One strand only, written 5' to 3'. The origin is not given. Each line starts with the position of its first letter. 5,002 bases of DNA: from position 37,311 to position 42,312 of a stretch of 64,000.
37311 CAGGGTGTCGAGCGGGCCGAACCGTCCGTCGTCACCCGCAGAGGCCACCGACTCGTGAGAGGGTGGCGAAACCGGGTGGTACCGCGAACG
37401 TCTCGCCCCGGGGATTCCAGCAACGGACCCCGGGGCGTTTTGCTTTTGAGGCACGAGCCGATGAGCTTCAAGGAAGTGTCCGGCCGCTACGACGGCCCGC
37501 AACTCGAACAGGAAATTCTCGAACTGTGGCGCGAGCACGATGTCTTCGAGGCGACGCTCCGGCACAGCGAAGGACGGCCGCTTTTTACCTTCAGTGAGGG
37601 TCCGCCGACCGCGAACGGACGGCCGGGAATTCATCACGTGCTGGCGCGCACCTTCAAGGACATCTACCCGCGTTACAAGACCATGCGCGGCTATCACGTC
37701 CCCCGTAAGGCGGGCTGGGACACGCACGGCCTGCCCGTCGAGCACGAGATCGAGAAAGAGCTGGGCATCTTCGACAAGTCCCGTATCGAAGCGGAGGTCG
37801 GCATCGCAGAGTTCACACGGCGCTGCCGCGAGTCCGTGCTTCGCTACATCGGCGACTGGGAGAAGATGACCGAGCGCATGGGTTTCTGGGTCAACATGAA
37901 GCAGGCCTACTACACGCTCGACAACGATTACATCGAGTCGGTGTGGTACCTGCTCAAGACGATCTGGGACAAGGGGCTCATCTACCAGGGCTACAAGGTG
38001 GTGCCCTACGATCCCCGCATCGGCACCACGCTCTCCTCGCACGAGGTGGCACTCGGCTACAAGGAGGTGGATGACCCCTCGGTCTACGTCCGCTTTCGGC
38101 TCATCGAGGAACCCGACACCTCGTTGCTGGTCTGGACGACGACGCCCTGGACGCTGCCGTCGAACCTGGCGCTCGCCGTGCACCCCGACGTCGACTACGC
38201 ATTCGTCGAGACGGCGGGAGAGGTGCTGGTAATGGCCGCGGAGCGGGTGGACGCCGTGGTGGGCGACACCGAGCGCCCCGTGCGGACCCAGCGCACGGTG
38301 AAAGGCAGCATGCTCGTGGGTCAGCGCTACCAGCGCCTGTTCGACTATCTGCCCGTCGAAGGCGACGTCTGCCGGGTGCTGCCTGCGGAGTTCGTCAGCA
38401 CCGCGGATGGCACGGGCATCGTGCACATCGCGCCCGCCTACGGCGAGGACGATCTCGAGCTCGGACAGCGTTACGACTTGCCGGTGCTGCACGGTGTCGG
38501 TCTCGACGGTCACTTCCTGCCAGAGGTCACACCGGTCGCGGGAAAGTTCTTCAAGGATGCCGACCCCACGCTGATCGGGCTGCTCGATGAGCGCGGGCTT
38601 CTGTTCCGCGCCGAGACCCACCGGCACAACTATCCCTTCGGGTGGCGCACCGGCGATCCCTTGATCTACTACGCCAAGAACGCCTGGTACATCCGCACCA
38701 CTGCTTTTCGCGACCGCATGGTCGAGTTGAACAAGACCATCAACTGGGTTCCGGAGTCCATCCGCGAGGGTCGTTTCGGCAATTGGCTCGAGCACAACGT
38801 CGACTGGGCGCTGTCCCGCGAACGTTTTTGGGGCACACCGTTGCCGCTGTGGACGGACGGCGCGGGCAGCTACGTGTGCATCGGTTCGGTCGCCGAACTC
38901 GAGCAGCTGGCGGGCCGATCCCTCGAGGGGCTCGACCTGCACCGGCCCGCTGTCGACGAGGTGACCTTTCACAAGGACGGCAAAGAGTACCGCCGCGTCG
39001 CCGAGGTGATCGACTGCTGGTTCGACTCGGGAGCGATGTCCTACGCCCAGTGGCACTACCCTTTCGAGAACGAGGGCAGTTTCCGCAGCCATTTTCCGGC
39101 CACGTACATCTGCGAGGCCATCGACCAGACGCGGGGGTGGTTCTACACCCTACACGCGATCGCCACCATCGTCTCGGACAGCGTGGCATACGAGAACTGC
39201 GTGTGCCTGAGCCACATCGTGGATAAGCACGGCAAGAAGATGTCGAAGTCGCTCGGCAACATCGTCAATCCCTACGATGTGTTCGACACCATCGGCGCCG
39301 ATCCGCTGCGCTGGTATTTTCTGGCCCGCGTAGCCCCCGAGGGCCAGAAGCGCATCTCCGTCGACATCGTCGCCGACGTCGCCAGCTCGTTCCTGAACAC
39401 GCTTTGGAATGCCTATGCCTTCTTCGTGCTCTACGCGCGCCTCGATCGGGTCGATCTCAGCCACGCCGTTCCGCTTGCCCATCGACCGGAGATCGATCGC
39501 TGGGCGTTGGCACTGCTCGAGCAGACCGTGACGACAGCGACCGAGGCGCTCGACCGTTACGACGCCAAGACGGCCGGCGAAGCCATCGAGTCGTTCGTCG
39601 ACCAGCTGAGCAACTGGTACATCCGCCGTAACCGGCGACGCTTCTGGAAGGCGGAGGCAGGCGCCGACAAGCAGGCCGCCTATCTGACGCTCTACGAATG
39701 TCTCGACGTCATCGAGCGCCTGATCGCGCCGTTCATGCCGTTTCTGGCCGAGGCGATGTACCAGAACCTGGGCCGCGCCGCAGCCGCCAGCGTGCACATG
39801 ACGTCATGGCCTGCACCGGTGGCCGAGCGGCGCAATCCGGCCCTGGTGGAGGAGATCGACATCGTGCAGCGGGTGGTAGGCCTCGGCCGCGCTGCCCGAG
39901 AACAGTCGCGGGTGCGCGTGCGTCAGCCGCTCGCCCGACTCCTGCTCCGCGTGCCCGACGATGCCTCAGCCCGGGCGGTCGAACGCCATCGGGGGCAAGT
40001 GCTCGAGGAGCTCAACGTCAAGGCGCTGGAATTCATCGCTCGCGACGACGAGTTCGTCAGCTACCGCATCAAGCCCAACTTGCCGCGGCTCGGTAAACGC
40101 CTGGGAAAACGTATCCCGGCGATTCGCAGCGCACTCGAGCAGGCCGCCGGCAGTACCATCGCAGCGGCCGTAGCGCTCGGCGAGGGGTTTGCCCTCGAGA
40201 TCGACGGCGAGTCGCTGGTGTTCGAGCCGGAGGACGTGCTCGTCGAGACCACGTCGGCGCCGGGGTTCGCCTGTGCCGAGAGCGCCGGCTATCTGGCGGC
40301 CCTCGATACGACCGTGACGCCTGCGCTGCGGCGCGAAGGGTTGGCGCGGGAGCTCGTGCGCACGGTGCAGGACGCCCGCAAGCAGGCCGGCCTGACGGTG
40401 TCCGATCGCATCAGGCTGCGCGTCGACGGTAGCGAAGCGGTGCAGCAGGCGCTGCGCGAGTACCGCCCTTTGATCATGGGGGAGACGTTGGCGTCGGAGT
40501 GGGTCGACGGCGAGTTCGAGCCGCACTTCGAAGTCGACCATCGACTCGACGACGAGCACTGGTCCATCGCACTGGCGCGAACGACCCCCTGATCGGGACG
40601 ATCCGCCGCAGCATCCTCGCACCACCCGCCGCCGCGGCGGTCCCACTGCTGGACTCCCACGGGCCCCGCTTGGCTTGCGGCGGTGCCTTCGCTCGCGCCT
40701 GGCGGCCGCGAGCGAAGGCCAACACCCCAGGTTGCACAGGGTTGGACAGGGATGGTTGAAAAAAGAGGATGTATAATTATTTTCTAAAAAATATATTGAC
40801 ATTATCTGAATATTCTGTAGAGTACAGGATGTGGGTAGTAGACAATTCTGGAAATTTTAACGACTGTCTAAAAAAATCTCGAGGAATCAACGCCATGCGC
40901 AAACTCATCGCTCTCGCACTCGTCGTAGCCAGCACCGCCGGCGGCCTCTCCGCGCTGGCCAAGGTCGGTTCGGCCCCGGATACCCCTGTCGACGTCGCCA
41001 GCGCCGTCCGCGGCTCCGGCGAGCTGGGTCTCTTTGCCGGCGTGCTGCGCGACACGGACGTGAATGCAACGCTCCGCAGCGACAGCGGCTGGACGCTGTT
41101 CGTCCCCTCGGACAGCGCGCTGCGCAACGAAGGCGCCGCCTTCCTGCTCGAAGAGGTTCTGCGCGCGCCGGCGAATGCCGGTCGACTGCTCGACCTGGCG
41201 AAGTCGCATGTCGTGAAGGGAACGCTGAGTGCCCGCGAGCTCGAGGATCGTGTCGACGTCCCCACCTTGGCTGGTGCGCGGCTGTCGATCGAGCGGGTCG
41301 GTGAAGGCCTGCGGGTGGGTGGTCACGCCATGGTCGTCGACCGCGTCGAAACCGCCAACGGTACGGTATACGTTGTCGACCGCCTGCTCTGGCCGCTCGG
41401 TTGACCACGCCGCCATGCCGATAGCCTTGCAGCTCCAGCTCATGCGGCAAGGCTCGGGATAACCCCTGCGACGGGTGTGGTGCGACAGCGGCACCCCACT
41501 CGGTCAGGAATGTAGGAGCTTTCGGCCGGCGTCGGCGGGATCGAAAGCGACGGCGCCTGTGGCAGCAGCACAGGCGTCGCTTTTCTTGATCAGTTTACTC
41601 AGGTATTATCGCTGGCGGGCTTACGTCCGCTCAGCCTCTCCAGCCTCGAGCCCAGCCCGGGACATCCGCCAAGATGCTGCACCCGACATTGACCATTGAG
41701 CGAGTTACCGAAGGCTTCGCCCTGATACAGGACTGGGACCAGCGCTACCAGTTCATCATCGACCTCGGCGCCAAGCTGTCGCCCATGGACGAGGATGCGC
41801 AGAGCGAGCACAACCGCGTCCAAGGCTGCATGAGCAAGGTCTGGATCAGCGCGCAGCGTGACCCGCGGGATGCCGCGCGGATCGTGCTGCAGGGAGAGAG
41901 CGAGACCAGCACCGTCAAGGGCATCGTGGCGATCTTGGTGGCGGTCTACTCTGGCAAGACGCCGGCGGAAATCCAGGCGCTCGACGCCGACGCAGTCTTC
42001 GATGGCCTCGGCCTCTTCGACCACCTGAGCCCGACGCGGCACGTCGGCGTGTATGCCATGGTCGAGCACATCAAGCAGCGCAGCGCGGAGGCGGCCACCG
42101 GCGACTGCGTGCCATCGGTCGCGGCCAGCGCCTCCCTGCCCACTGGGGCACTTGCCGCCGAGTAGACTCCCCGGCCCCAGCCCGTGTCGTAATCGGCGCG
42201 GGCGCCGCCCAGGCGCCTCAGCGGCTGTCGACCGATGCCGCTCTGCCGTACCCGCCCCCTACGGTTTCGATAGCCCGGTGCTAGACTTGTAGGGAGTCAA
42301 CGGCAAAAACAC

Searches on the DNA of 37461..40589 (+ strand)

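Call 49: search_rna_families(sources=[L001, L002, L004, L005, L006, L007, L008, L009, L010, L011, L015, L065], threshold=gathering)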
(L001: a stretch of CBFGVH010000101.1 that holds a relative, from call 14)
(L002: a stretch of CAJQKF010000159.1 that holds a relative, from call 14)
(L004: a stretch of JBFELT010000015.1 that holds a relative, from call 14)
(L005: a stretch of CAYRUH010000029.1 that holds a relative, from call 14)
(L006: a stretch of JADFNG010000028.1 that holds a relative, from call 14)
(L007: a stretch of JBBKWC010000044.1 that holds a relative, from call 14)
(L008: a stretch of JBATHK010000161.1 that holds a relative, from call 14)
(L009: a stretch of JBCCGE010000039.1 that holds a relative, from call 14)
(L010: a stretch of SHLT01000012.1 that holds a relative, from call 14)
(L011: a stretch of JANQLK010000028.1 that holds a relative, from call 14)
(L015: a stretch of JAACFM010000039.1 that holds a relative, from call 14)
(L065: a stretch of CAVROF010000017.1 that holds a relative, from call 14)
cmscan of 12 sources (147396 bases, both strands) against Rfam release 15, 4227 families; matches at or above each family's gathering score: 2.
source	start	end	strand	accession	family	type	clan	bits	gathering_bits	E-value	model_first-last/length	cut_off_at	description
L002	478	743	+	RF00230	T-box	Cis-reg; leader;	-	99.4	93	2.5e-20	1-219/219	no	T-box leader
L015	5727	5957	+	RF00230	T-box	Cis-reg; leader;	-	98.8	93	3.5e-20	1-219/219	no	T-box leader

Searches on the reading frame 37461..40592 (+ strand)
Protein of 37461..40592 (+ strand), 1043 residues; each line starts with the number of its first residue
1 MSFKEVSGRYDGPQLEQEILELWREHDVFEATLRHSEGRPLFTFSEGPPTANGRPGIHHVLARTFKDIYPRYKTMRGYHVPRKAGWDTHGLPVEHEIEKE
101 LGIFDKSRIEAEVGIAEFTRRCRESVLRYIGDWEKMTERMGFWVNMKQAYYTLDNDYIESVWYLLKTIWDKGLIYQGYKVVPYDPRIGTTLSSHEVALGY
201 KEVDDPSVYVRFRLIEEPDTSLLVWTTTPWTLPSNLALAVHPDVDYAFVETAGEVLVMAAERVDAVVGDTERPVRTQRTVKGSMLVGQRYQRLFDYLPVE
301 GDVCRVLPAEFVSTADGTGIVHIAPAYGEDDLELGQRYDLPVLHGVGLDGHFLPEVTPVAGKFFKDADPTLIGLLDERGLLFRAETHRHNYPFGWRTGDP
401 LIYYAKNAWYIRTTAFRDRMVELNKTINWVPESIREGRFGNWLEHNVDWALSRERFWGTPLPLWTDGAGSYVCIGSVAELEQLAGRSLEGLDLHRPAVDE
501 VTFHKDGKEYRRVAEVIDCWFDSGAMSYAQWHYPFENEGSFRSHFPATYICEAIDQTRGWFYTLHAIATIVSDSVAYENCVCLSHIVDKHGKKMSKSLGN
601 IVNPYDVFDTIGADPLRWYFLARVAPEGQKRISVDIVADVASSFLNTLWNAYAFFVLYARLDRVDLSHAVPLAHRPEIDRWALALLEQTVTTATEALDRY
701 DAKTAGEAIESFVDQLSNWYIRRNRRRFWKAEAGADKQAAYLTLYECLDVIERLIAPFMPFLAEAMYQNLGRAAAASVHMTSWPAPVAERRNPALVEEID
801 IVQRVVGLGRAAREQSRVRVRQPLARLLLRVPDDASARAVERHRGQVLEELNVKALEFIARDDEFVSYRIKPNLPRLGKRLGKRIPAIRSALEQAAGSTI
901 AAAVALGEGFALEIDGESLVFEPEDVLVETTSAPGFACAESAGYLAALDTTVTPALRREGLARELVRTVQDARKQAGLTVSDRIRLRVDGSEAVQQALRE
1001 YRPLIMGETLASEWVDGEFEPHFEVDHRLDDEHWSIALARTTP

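Call 11: search_protein_families(library=ncbifam, proteins=[window:37461-40589:+], max_evalue=0.00001)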
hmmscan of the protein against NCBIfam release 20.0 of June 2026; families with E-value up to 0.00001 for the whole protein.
window:37461-40589:+ (1043 aa): 16 families
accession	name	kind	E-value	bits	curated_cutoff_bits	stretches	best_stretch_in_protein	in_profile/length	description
TIGR00392.1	ileS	equivalog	1.7e-280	933.1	621.4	1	9-839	5-859/861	isoleucine--tRNA ligase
NF000257.1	MupA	exception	1.9e-239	797.3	1900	1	16-989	9-974/1024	mupirocin-resistant isoleucine--tRNA ligase MupA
NF000258.1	MupB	exception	4.4e-235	782.9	1900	1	16-989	9-980/1033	mupirocin-resistant isoleucine--tRNA ligase MupB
TIGR00422.1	valS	equivalog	1e-127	427.4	612.1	2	289-864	236-792/863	valine--tRNA ligase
NF009687.0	PRK13208.1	equivalog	1.8e-117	393.6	738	2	289-866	235-796/801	valine--tRNA ligase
NF004349.1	PRK05729.1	equivalog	6.1e-107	358.9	704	2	253-859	203-770/860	valine--tRNA ligase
NF040702.1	ileS_w_GNAT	exception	1.6e-89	300.9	1999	2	276-783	469-968/1100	isoleucine--tRNA ligase, N-acetyltransferase domain-containing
NF011492.0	PRK14900.1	equivalog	4.6e-71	240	1783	2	245-858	211-798/1044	valine--tRNA ligase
NF000540.1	alt_ValS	exception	1.2e-66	225.3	900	2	357-838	335-809/827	valine--tRNA ligase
NF008957.0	PRK12300.1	subfamily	5.3e-51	173.6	677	2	14-327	8-317/946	leucine--tRNA ligase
TIGR00395.1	leuS_arch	equivalog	1.1e-42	146.1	648.5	2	15-332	3-316/938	leucine--tRNA ligase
TIGR00396.1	leuS_bact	equivalog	2.6e-28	98.7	548.4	2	14-197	5-168/843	leucine--tRNA ligase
TIGR00398.1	metG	equivalog_domain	1.8e-24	86.4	336.35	1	579-775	313-506/530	methionine--tRNA ligase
NF001100.0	PRK00133.1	equivalog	1.9e-16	59.8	587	1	401-785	182-517/676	methionine--tRNA ligase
NF008900.0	PRK12267.1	equivalog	1.9e-16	59.7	598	1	516-774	224-480/648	methionine--tRNA ligase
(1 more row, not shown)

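Call 14: find_related_loci(query=window:37461-40589:+, collection=genome_contigs, flank=6000)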
Query window:37461-40589:+ (1043 aa) in genome_contigs; peptide patterns used: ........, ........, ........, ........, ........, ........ (x = any residue, [..] = any of these).
600 stretches matched a pattern (row limit reached: there are more); 595 encode a relative of the query (tblastn E <= 1e-3); the best 80 are kept; 80 distinct loci.
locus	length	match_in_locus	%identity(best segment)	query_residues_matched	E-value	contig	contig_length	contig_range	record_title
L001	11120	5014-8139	74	1-1040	0e+0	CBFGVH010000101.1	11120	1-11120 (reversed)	MAG TPA_asm: uncultured Gammaproteobacteria bacterium isolate SRR17295757_binner13_Refined_112 genome assembly, contig:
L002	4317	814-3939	70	1-1040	0e+0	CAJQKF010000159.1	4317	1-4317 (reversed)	MAG: uncultured Gammaproteobacteria bacterium isolate 0.2_20180511_Bin_32_1 genome assembly, contig: c_000000031137, who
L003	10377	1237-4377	71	1-1042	0e+0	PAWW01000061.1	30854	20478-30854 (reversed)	MAG: Acidiferrobacteraceae bacterium isolate SAT1331 164018, whole genome shotgun sequence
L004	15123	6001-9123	70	3-1040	0e+0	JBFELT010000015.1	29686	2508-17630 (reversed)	MAG: Woeseiaceae bacterium isolate Mix_mud02.2020.12.58 k141_888961_length_29686_cov_11.2010, whole genome shotgun seque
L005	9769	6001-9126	72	1-1038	0e+0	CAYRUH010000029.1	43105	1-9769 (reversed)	MAG TPA_asm: uncultured Woeseiaceae bacterium isolate SRP141376_co3_266 genome assembly, contig: NODE_2180_length_43105_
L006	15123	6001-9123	70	1-1039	0e+0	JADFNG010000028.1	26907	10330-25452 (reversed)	MAG: Proteobacteria bacterium isolate B61T3L11 B61T3L11_NODE1325, whole genome shotgun sequence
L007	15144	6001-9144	69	1-1040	0e+0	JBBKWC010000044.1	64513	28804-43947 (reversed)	MAG: Woeseiaceae bacterium isolate metabat_bins.32 k119_2191547, whole genome shotgun sequence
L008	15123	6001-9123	69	3-1040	0e+0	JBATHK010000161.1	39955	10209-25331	MAG: Woeseiaceae bacterium isolate MFD10301_ilm_asm_bin15 k127_116146, whole genome shotgun sequence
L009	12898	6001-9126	67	1-1040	0e+0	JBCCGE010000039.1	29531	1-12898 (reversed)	MAG: Pseudomonadota bacterium isolate P01_B01_bin.36 k141_3960647_length_29531_cov_10.9389, whole genome shotgun sequenc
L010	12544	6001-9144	68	1-1040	0e+0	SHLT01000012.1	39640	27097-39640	MAG: Chromatiales bacterium isolate GroopM.bin_14 NODE_103_length_39640_cov_11.559783, whole genome shotgun sequence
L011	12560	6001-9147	68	1-1040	0e+0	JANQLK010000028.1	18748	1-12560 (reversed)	MAG: Woeseiaceae bacterium isolate PL25a_bin.57 k99_1489649, whole genome shotgun sequence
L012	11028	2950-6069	64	2-1040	0e+0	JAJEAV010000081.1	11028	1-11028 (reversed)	MAG: Gammaproteobacteria bacterium isolate jk18x7bins.8 k141_70836, whole genome shotgun sequence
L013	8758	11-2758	68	128-1040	0e+0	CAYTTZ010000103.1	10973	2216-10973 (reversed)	MAG TPA_asm: uncultured Woeseiaceae bacterium isolate SRP155585_co2_238 genome assembly, contig: NODE_4353_length_10973_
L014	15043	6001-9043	72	3-1014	0e+0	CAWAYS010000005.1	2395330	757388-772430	MAG: uncultured Gammaproteobacteria bacterium isolate MFD05684.bin.2.281 genome assembly, contig: contig_33078, whole ge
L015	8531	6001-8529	69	1-834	0e+0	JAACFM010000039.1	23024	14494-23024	MAG: Gammaproteobacteria bacterium isolate bin.87 scaffold_944, whole genome shotgun sequence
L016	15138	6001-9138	67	1-1041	0e+0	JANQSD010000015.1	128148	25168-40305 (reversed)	MAG: Arenicellales bacterium isolate IP29b_bin.88 k99_3776227, whole genome shotgun sequence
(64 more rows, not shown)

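Call 18: find_encoding_contigs(protein=window:37461-40592:+, flank=3000, max_places=4)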
Protein window:37461-40592:+ (1043 aa): no gene with exactly this product is on record in the collection.

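Call 43: search_protein_families(library=pfam, proteins=[L016:5238-5984:+, L014:4972-5955:+, L003:74-1060:+, L012:2056-2721:+], max_evalue=0.001)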
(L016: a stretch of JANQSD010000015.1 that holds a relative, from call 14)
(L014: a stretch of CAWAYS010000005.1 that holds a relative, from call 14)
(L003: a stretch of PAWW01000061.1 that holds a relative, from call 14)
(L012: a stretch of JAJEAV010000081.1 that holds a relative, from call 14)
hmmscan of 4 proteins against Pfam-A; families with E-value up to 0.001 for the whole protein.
L016:5238-5984:+ (249 aa): 4 families
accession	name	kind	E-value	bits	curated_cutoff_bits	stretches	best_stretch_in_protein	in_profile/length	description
PF13409.12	GST_N_2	-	2.6e-13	50.8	25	1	46-111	1-69/70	Glutathione S-transferase, N-terminal domain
PF13417.12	GST_N_3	-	9e-09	36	22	1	45-111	5-69/75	Glutathione S-transferase, N-terminal domain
PF02798.26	GST_N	-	1.4e-08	35.4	20.9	1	47-111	11-76/76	Glutathione S-transferase, N-terminal domain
PF13410.11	GST_C_2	-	2.9e-05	24.5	24.9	1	163-212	8-55/69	Glutathione S-transferase, C-terminal domain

L014:4972-5955:+ (328 aa): 3 families
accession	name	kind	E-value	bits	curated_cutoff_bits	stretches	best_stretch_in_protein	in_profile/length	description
PF06574.18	FAD_syn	-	1.7e-42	145.4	27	1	36-187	6-158/158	FAD synthetase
PF01687.23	Flavokinase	-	5.2e-38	130.5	19.6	1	204-325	1-123/124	Riboflavin kinase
PF01467.32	CTP_transf_like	-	8.4e-05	23.2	21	1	41-189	2-131/133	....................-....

L003:74-1060:+ (329 aa): 1 family
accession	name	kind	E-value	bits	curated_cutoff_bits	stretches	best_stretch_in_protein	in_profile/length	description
PF00850.24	Hist_deacetyl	-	1.6e-93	313.8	27.9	1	25-314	1-297/298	Histone deacetylase domain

L012:2056-2721:+ (222 aa): 1 family
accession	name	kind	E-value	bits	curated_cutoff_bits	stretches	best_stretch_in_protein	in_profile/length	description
PF01694.28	Rhomboid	-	1.9e-27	96.7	22.6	1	67-206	2-140/143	Rhomboid domain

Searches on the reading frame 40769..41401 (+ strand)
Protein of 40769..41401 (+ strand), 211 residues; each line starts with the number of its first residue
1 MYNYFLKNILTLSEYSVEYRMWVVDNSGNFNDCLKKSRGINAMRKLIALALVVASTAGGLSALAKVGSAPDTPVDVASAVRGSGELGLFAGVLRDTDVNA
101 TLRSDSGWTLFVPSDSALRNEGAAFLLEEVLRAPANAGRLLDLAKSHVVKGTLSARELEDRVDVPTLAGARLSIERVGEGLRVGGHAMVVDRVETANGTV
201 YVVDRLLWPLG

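Call 11: search_protein_families(library=ncbifam, proteins=[window:40769-41401:+], max_evalue=0.00001)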
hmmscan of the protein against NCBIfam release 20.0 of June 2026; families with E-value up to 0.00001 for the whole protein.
window:40769-41401:+ (211 aa): 0 families

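Call 43: search_protein_families(library=pfam, proteins=[window:40769-41401:+], max_evalue=0.001)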
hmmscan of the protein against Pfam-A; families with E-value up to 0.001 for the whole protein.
window:40769-41401:+ (211 aa): 1 family
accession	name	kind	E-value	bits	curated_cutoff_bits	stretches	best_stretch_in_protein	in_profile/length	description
PF02469.27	Fasciclin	-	8.5e-19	68.4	22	1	88-209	5-123/123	Fasciclin domain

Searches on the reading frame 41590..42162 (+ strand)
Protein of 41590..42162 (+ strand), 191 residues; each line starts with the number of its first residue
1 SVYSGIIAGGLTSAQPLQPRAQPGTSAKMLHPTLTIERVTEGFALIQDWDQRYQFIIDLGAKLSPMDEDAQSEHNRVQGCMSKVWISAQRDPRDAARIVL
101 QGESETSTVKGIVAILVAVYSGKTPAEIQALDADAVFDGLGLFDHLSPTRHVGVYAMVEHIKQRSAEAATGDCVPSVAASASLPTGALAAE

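Call 11: search_protein_families(library=ncbifam, proteins=[window:41590-42162:+], max_evalue=0.00001)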
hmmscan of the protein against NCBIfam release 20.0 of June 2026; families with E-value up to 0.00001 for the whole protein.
window:41590-42162:+ (191 aa): 3 families
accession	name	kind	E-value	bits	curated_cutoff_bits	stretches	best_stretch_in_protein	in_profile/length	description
NF006792.0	PRK09296.1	equivalog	1.3e-31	109.2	160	1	38-166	9-135/138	cysteine desulfuration protein SufE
TIGR03391.1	FeS_syn_CsdE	equivalog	7e-24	84.4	136.4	1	33-163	9-137/139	cysteine desulfurase sulfur acceptor subunit CsdE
NF011594.0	PRK15019.1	equivalog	1.2e-20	74.3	252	1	30-162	11-141/147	cysteine desulfurase sulfur acceptor subunit CsdE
